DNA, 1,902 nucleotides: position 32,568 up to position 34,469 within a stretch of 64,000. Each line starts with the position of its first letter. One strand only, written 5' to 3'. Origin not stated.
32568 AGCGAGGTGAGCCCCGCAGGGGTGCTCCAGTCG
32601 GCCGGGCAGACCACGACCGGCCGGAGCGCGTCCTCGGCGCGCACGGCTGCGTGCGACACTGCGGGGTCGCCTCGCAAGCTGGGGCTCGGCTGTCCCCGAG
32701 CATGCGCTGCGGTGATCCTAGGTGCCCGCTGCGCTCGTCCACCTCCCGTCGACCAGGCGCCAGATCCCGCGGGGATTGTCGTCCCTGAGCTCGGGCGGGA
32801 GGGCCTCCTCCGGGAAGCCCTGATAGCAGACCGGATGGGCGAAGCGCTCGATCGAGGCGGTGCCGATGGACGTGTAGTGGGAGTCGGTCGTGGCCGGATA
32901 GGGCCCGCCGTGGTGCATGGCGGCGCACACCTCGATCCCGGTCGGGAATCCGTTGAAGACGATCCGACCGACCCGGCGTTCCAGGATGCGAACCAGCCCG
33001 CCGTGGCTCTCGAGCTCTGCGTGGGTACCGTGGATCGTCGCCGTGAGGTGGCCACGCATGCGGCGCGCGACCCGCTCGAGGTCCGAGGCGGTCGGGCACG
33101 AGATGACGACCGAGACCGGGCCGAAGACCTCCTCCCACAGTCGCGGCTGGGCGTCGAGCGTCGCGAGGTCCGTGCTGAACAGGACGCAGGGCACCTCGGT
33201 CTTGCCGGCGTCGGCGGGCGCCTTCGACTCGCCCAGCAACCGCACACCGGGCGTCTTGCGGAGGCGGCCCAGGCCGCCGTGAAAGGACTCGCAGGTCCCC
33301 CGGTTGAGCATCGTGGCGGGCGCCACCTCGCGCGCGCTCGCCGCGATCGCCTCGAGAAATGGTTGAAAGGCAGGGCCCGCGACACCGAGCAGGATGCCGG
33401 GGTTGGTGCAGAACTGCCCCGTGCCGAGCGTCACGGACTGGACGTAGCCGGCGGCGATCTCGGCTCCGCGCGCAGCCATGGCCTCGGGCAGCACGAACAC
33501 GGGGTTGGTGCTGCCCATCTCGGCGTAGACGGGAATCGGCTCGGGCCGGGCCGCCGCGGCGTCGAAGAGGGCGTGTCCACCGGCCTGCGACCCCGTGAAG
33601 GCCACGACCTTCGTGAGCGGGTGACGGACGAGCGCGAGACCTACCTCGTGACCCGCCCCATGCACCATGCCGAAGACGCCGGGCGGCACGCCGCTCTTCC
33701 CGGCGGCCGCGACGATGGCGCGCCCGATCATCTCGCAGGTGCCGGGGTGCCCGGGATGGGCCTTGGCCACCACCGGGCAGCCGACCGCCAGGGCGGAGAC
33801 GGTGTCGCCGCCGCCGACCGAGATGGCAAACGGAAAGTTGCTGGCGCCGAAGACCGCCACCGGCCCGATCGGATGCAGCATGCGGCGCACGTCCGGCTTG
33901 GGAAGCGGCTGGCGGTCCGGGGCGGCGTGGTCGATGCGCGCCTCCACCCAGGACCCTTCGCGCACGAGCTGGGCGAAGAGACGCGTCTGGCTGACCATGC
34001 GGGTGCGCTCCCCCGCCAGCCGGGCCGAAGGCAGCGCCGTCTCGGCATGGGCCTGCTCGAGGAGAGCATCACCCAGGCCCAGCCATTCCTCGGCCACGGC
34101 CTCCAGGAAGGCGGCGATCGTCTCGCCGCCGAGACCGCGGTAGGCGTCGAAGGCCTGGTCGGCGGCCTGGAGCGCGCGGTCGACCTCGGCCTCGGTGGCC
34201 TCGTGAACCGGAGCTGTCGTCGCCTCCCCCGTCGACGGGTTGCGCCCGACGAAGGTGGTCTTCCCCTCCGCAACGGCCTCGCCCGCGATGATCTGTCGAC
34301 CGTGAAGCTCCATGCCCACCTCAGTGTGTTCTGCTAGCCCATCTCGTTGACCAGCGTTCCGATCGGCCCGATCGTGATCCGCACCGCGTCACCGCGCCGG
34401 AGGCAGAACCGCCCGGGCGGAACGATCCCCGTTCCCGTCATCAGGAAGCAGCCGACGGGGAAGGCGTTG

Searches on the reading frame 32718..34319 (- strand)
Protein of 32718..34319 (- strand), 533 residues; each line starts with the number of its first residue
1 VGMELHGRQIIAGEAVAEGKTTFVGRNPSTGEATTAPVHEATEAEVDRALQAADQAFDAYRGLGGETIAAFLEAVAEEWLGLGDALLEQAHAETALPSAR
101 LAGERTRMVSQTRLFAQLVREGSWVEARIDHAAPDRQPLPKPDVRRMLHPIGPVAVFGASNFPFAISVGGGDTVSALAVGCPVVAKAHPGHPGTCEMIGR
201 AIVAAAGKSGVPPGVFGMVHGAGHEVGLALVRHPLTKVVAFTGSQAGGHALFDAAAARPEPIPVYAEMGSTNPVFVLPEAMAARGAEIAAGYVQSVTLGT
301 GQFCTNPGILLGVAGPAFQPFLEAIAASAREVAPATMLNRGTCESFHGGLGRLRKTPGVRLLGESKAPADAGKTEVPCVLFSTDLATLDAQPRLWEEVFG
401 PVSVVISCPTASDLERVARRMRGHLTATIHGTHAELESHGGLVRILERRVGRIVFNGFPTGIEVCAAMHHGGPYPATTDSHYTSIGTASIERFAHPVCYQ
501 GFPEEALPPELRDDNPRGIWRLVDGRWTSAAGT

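Call 46: search_protein_families(library=pfam, proteins=[window:32718-34319:-], max_evalue=0.00001)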
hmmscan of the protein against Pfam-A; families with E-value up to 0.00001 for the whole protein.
window:32718-34319:- (533 aa): 1 family
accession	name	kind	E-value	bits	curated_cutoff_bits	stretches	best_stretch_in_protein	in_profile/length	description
PF00171.27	Aldedh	-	1.4e-44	152.9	23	1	21-433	7-404/461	Aldehyde dehydrogenase family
